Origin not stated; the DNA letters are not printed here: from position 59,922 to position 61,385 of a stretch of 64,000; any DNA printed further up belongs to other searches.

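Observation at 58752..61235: Uncharacterised anSME-like SPASM radical-SAM gene head-to-head with mmp10 directly behind mcrA: candidate new MCR maturation enzyme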

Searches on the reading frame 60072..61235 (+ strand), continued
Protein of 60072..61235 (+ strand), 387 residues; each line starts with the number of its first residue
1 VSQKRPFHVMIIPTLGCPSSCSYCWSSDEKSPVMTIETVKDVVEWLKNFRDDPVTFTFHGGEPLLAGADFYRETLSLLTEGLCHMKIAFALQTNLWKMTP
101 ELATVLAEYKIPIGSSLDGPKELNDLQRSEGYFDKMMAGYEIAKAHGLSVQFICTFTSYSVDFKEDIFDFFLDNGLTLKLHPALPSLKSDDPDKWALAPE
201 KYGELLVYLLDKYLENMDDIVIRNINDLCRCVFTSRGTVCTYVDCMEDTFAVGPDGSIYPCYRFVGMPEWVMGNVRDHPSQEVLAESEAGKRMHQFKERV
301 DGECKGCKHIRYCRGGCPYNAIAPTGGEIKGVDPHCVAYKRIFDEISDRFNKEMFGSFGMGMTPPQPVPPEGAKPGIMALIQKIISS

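Call 61: search_protein_families(library=ncbifam, proteins=[L078:2973-3251:+, L058:1288-1593:+, L049:1825-2703:+, L007:15862-16767:-, L011:3892-4389:+, L069:574-1290:+, L045:815-1873:+, L040:2725-3567:-, L012:12195-13310:+, L056:3668-4174:+], max_evalue=0.001)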
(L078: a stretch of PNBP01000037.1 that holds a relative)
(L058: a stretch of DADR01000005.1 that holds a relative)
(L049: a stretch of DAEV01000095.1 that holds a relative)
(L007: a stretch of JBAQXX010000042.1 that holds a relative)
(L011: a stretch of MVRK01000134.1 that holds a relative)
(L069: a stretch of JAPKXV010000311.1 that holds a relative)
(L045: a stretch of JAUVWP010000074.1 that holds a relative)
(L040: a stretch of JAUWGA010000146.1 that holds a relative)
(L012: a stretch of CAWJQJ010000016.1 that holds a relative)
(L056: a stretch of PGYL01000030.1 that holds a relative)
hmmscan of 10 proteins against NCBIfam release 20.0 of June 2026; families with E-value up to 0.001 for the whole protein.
L078:2973-3251:+ (92 aa): 0 families

L058:1288-1593:+ (101 aa): 0 families

L049:1825-2703:+ (292 aa): 18 families
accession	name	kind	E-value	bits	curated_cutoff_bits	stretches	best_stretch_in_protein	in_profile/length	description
NF041136.1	MrpORP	equivalog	6.1e-106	354.8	450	1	40-289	3-251/365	iron-sulfur cluster carrier protein MrpORP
NF008669.0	PRK11670.1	equivalog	8.1e-73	245.4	348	1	40-274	105-337/369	iron-sulfur cluster carrier protein ApbC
TIGR01969.1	minD_arch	subfamily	1.5e-25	89.9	201.75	1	44-288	2-232/251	cell division ATPase MinD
TIGR01968.1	minD_bact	equivalog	5.2e-18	65.3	212.9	1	43-274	2-225/261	septum site-determining protein MinD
NF041546.1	ParA_partition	equivalog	2.4e-11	43.5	180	1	44-80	1-37/203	ParA family partition ATPase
TIGR03815.1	CpaE_hom_Actino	equivalog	3.1e-10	39.7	154.45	1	43-204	112-272/340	septum site-determining protein Ssd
NF047398.1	AAA_KGGVGR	domain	3.6e-10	40.5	90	1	43-105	3-67/190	KGGVGR-motif variant AAA ATPase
NF008079.0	PRK10818.1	equivalog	1.3e-09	37.7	508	1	43-196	3-155/270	septum site-determining protein MinD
TIGR01007.1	eps_fam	subfamily_domain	3.4e-08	33.3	108.05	1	43-215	18-189/204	polysaccharide biosynthesis tyrosine autokinase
TIGR03018.1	pepcterm_TyrKin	hypoth_equivalog_domain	1.2e-07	31.3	230.65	1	39-116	32-110/207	XrtA-associated tyrosine autokinase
TIGR03371.1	cellulose_yhjQ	equivalog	4.6e-06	26.3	157.85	1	43-83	2-42/246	cellulose biosynthesis protein BcsQ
NF033200.1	F430_CfbC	exception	5.4e-06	26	402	1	47-105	4-61/260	Ni-sirohydrochlorin a,c-diamide reductive cyclase ATP-dependent reductase subunit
NF040564.1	SCO2523_fam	equivalog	5.4e-06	25.9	200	1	45-95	3-53/305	SCO2523 family variant P-loop protein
NF053622.1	ATPseBagAMYCTU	equivalog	1.1e-05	25.1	400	1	45-79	9-43/325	ATPase BagA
TIGR01281.1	DPOR_bchL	equivalog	6.2e-05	22.5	345.15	1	45-75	2-32/268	ferredoxin:protochlorophyllide reductase (ATP-dependent) iron-sulfur ATP-binding protein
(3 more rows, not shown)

L007:15862-16767:- (301 aa): 33 families (the best 25 are shown)
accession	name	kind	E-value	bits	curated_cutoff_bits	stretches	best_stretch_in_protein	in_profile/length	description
TIGR01969.1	minD_arch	subfamily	8.9e-11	41.4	201.75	1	20-64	2-49/251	cell division ATPase MinD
NF041136.1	MrpORP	equivalog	3.1e-09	36.6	450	1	18-62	5-52/365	iron-sulfur cluster carrier protein MrpORP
TIGR01968.1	minD_bact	equivalog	9.8e-09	34.9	212.9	0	20-63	3-49/261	septum site-determining protein MinD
NF040770.1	hetero_SS_HdrA2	exception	1.7e-08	33.1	1100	1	79-130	572-627/777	CoB-CoM heterodisulfide reductase HdrA2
NF041891.1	hdrA_Methbact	equivalog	5.9e-08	31.4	1300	1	79-130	567-622/762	ferredoxin:CoB-CoM heterodisulfide reductase subunit HdrA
NF042909.1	FMH_DH_FwdF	exception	6.4e-08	32.1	375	0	108-132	14-38/336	tungsten-dependent formylmethanofuran dehydrogenase subunit FwdF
TIGR02179.1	PorD_KorD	subfamily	4.2e-07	30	60.05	1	77-130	18-76/78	2-oxoacid:acceptor oxidoreductase, delta subunit, pyruvate/2-ketoisovalerate family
TIGR01944.1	rnfB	subfamily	1.1e-06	28.4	68.7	1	78-131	107-165/190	RnfABCDGE type electron transport complex subunit B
NF041546.1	ParA_partition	equivalog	1.1e-06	28.4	180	0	21-46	2-27/203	ParA family partition ATPase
NF045790.1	OxalOxreddelta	equivalog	1.1e-06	28.1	230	1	75-128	251-308/316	oxalate oxidoreductase subunit delta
TIGR04105.1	FeFe_hydrog_B1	subfamily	1.4e-06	27.3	450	1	77-103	135-161/462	monomeric [FeFe] hydrogenase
NF045480.1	FdxA_Actino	equivalog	3.1e-06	27.4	125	0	105-133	34-62/107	ferredoxin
NF040684.1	PorD_Arch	equivalog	3.1e-06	27.2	120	1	78-129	26-82/85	pyruvate synthase subunit PorD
NF058577.1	FdxA_fam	equivalog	3.4e-06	27.1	65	1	80-125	3-52/52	4Fe-4S ferredoxin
NF038196.1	ferrodoxin_EFR1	subfamily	5e-06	26.7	75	1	74-130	174-233/242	EFR1 family ferrodoxin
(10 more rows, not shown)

L011:3892-4389:+ (165 aa): 1 family
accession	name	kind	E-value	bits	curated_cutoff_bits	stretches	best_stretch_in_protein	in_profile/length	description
NF041136.1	MrpORP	equivalog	0.00026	20.4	450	1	16-101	276-360/365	iron-sulfur cluster carrier protein MrpORP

L069:574-1290:+ (238 aa): 0 families

L045:815-1873:+ (352 aa): 1 family
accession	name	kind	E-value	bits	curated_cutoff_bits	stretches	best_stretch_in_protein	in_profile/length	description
NF006616.1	PRK09183.1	subfamily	0.00064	19.1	300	0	21-91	96-172/253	IS21-like element helper ATPase IstB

L040:2725-3567:- (280 aa): 10 families
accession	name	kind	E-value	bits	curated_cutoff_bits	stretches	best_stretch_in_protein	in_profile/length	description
NF006949.0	PRK09431.1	equivalog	6.3e-41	140.5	499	1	7-261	204-471/554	asparagine synthase B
TIGR01536.1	asn_synth_AEB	equivalog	8e-39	134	267.1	2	5-158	227-380/517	asparagine synthase (glutamine-hydrolyzing)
TIGR03108.1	eps_aminotran_1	hypoth_equivalog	1.8e-15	56.7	816.9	1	5-154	233-379/628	XrtA/PEP-CTERM system amidotransferase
TIGR03104.1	trio_amidotrans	equivalog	2.9e-14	52.2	570.1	1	8-154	238-385/589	N-acetylglutaminylglutamine amidotransferase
NF033561.1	macrolact_Ik_Al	subfamily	1.1e-10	40.8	300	1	8-147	189-332/561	albusnodin/ikarugamycin family macrolactam cyclase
NF033535.1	lass_lactam_cya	exception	1.2e-08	34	525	1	8-54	234-280/668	lasso peptide isopeptide bond-forming cyclase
NF010587.0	PRK13980.1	equivalog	3.7e-06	26.3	255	1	4-116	7-114/267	NAD+ synthase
TIGR00268.2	TIGR00268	equivalog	7.9e-06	25.3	150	1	22-79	5-60/259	ATP-dependent sacrificial sulfur transferase LarE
NF002048.0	PRK00876.1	subfamily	3.6e-05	22.7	313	1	4-51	12-58/330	NAD(+) synthase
NF011155.0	PRK14561.1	equivalog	5.9e-05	22.8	207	1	33-84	3-53/195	hypothetical protein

L012:12195-13310:+ (371 aa): 0 families

L056:3668-4174:+ (168 aa): 1 family
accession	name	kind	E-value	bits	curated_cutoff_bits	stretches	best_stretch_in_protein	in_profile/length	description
TIGR00104.1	tRNA_TsaA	equivalog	1.8e-24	86.6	93.25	1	25-139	31-141/143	tRNA (N6-threonylcarbamoyladenosine(37)-N6)-methyltransferase TrmO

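Call 62: fold_search(model_id=the predicted structure, library=pdb)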
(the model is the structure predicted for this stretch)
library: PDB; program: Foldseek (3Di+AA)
matches with E <= 10: 1643; with E <= 0.001: 141
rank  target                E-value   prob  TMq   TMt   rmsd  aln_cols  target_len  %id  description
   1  4k39_B                7.0e-26  1.00  0.79  0.84   3.0       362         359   27  Native anSMEcpe with bound AdoMet and Cp18Cys peptide (released 2013-05-08)
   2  4k36_B                8.3e-26  1.00  0.80  0.84   3.1       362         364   28  His6 tagged anSMEcpe with bound AdoMet (released 2013-05-08)
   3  4k39_A                8.3e-26  1.00  0.79  0.84   3.0       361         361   27  Native anSMEcpe with bound AdoMet and Cp18Cys peptide (released 2013-05-08)
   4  4k37_A                1.2e-25  1.00  0.78  0.83   3.1       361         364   26  Native anSMEcpe with bound AdoMet (released 2013-05-08)
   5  4k37_B                1.7e-25  1.00  0.78  0.82   3.2       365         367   26  Native anSMEcpe with bound AdoMet (released 2013-05-08)
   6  4k36_A                4.9e-25  1.00  0.80  0.81   4.2       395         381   26  His6 tagged anSMEcpe with bound AdoMet (released 2013-05-08)
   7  4k38_B                5.9e-25  1.00  0.78  0.83   3.2       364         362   27  Native anSMEcpe with bound AdoMet and Kp18Cys peptide (released 2013-05-08)
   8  4k38_A                2.9e-24  1.00  0.79  0.82   3.3       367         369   27  Native anSMEcpe with bound AdoMet and Kp18Cys peptide (released 2013-05-08)
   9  5why_A                1.6e-17  1.00  0.68  0.64   4.3       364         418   23  Structural Insights into Thioether Bond Formation in the Biosynthesis of Sactipeptides (released 2017-07-26)
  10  9gmc_A                3.3e-17  1.00  0.73  0.76   4.3       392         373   18  Crystal structure of the complex formed between the radical SAM protein ChlB and the R3A mutant of ChlA (released 2025-06-25)
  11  9gm3_A                3.5e-17  1.00  0.74  0.76   4.5       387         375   18  Crystal structure of the complex formed between the radical SAM protein ChlB and the leader region of its precursor su (released 2025-06-25)
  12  5why_B                5.3e-17  1.00  0.70  0.64   3.5       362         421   23  Structural Insights into Thioether Bond Formation in the Biosynthesis of Sactipeptides (released 2017-07-26)
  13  9gm3_C                5.9e-17  1.00  0.73  0.76   4.2       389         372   18  Crystal structure of the complex formed between the radical SAM protein ChlB and the leader region of its precursor su (released 2025-06-25)
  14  9gmc_C                5.9e-17  1.00  0.72  0.75   4.3       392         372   18  Crystal structure of the complex formed between the radical SAM protein ChlB and the R3A mutant of ChlA (released 2025-06-25)
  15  5wgg_A                1.6e-16  1.00  0.68  0.60   4.3       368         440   21  Structural Insights into Thioether Bond Formation in the Biosynthesis of Sactipeptides (released 2017-07-26)
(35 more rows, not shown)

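Call 63: find_encoding_contigs(protein=P0154, flank=8000, max_places=2)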
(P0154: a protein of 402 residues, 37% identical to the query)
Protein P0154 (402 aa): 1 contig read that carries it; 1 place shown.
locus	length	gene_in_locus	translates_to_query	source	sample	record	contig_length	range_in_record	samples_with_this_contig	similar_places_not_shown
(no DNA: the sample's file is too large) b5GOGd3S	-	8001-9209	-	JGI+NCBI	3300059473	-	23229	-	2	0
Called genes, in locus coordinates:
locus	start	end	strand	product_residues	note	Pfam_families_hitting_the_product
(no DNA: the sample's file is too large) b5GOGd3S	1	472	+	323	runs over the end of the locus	PF00990:GGDEF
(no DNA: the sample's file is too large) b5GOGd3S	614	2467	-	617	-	PF00664:ABC_membrane, PF00005:ABC_tran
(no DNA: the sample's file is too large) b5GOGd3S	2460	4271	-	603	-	PF00664:ABC_membrane, PF00005:ABC_tran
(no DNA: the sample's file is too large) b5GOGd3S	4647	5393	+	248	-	PF00300:His_Phos_1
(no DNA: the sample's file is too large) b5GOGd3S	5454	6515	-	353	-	-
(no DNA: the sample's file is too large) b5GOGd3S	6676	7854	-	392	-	PF16158:N_BRCA1_IG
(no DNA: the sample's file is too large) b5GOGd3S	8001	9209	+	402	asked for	PF04055:Radical_SAM, PF13186:SPASM (faint)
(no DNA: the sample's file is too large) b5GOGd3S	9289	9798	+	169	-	PF00856:SET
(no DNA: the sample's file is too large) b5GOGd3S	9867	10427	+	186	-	PF00856:SET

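Call 64: find_encoding_contigs(protein=P0127, flank=8000, max_places=2)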
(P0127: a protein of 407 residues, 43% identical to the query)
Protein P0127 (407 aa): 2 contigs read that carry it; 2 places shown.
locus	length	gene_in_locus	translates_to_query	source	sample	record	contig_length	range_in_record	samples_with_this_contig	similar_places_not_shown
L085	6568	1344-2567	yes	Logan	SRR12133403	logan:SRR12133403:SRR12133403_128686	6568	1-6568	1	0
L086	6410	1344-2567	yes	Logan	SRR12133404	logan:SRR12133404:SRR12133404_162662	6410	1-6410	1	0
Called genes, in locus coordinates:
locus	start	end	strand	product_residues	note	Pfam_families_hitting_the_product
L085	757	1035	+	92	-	PF00589:Phage_integrase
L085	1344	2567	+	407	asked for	PF04055:Radical_SAM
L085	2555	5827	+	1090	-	PF00514:Arm (faint), PF01602:Adaptin_N (faint), PF02985:HEAT (faint), PF03130:HEAT_PBS (faint), PF13513:HEAT_EZ (faint), PF13646:HEAT_2, PF13646:HEAT_2, PF13646:HEAT_2, +4 more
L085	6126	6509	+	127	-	-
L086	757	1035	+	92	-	PF00589:Phage_integrase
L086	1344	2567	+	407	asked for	PF04055:Radical_SAM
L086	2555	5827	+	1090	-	PF00514:Arm (faint), PF01602:Adaptin_N (faint), PF02985:HEAT (faint), PF03130:HEAT_PBS (faint), PF13513:HEAT_EZ (faint), PF13646:HEAT_2, PF13646:HEAT_2, PF13646:HEAT_2, +4 more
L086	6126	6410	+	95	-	?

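Call 69: list_cluster_members(proteins=[P0130, P0131, P0153, P0158, P0197, P0200, P0205, P0223, P0155, P0184])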
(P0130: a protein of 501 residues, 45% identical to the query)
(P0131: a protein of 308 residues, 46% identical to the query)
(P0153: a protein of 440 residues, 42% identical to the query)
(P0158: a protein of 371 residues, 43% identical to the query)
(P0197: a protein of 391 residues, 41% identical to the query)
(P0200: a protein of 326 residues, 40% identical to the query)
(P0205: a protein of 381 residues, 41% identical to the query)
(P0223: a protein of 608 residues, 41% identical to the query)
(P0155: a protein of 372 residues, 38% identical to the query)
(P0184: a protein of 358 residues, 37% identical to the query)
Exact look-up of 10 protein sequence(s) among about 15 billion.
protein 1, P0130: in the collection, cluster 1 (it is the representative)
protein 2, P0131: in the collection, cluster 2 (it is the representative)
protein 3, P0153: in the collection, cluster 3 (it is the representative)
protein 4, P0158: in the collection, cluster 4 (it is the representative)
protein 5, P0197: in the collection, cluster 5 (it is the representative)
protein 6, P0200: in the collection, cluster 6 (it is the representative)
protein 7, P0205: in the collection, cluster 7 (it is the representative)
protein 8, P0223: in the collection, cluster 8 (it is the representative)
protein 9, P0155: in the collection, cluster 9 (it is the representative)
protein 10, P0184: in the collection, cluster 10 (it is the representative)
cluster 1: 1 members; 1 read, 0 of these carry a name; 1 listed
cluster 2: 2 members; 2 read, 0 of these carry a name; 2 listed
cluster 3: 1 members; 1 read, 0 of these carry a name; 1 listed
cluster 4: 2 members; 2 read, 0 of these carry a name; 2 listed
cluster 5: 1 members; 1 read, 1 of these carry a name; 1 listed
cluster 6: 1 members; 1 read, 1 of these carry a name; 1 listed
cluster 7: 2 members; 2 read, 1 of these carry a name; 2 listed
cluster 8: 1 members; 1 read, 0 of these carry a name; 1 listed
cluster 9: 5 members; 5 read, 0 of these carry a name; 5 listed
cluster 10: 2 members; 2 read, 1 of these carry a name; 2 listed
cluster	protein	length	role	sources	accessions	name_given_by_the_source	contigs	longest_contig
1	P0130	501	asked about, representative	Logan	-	-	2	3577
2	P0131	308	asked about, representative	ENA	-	-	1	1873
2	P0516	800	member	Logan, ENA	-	-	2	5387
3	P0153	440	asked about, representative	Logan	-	-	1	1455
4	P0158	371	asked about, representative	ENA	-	-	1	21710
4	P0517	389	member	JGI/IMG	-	-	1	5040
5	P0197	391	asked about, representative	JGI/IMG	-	radical SAM protein with 4Fe4S-binding SPASM domain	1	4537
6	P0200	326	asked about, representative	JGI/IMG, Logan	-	uncharacterized protein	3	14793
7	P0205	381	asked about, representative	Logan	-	-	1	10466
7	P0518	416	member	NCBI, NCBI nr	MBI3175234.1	MAG: radical SAM protein [Chloroflexi bacterium] | radical SAM protein [Chloroflexota bacterium]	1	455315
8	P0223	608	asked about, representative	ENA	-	-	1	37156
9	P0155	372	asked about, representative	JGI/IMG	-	-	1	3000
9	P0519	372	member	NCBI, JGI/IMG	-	-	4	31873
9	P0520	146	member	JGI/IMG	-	-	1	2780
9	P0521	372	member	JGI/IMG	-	-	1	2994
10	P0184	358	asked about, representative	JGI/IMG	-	uncharacterized protein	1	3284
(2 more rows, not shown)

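Call 80: search_protein_families(library=ncbifam, proteins=[L047:2496-4208:+, L067:8481-9845:+, L023:6754-7983:+, L003:564-1865:-, L024:11988-12887:+, L004:8976-9668:-, L067:9998-11155:+, L047:4389-5534:+], max_evalue=1e-80)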
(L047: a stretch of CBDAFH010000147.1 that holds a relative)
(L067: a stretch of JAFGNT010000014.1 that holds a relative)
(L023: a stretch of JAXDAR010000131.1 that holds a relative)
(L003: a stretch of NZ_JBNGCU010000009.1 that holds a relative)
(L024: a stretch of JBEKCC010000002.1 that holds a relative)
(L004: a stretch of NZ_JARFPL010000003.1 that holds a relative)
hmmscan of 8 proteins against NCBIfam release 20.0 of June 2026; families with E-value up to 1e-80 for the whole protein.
L047:2496-4208:+ (570 aa): 1 family
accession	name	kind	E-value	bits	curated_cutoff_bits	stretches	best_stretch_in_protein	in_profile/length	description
TIGR03269.1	met_CoM_red_A2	equivalog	1.5e-97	327.3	517.1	0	76-381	99-392/530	methyl coenzyme M reductase system, component A2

L067:8481-9845:+ (454 aa): 1 family
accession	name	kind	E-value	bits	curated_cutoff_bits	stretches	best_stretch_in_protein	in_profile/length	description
TIGR04014.1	B12_SAM_MJ_0865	equivalog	2.2e-196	652.8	360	1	17-446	2-434/434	methyl-coenzyme M reductase glutamine C-methyltransferase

L023:6754-7983:+ (409 aa): 1 family
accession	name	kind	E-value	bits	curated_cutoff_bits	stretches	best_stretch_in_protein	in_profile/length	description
TIGR03278.1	methan_mark_10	equivalog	9.6e-170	564.7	350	1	9-409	1-404/404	methyl coenzyme M reductase-arginine methyltransferase Mmp10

L003:564-1865:- (433 aa): 1 family
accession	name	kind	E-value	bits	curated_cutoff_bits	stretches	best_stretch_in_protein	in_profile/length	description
TIGR04014.1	B12_SAM_MJ_0865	equivalog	2.1e-199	662.8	360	1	5-428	2-434/434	methyl-coenzyme M reductase glutamine C-methyltransferase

L024:11988-12887:+ (299 aa): 1 family
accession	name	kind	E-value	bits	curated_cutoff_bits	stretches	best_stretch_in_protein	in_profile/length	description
TIGR01113.1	mtrE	equivalog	3.1e-113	377.7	238.35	1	8-291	1-283/283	tetrahydromethanopterin S-methyltransferase subunit E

L004:8976-9668:- (230 aa): 0 families

L067:9998-11155:+ (385 aa): 1 family
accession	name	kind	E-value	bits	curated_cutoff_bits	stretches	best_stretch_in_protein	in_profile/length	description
TIGR04083.1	rSAM_pep_methan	hypoth_equivalog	1.4e-206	685.7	300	1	6-381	1-376/376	TIGR04083 family peptide-modifying radical SAM enzyme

L047:4389-5534:+ (381 aa): 1 family
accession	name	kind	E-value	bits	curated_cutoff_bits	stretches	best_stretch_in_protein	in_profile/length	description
TIGR04083.1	rSAM_pep_methan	hypoth_equivalog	8.4e-212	702.8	300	1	4-378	1-375/376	TIGR04083 family peptide-modifying radical SAM enzyme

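Call 85: find_encoding_contigs(protein=P0371, flank=10000, max_places=1)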
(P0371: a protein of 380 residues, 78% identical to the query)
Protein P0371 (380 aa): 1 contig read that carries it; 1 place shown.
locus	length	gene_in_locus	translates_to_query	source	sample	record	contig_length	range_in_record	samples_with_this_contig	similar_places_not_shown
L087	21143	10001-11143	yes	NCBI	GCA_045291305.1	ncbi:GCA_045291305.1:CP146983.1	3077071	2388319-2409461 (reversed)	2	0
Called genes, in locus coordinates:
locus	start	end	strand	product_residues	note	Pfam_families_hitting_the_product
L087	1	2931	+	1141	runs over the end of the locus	PF03833:PolC_DP2_N, PF24844:PolC_DP2_central, PF24846:PolC_DP2_cat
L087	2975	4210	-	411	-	PF04055:Radical_SAM (weak), PF19238:Radical_SAM_2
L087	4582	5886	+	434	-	PF02783:MCR_beta_N, PF02241:MCR_beta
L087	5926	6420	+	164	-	PF02505:MCR_D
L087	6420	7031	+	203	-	PF04609:MCR_C (weak)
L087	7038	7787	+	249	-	PF02240:MCR_gamma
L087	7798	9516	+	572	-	PF02745:MCR_alpha_N, PF02249:MCR_alpha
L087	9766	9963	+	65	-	-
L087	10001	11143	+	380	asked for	PF04055:Radical_SAM, PF13186:SPASM (weak)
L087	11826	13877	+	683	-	PF05378:Hydant_A_N, PF13941:MutL (faint), PF01968:Hydantoinase_A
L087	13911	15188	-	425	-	PF00275:EPSP_synthase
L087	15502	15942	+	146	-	PF04343:DUF488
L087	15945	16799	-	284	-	PF01435:Peptidase_M48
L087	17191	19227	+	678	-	PF05378:Hydant_A_N, PF01968:Hydantoinase_A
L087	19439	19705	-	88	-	-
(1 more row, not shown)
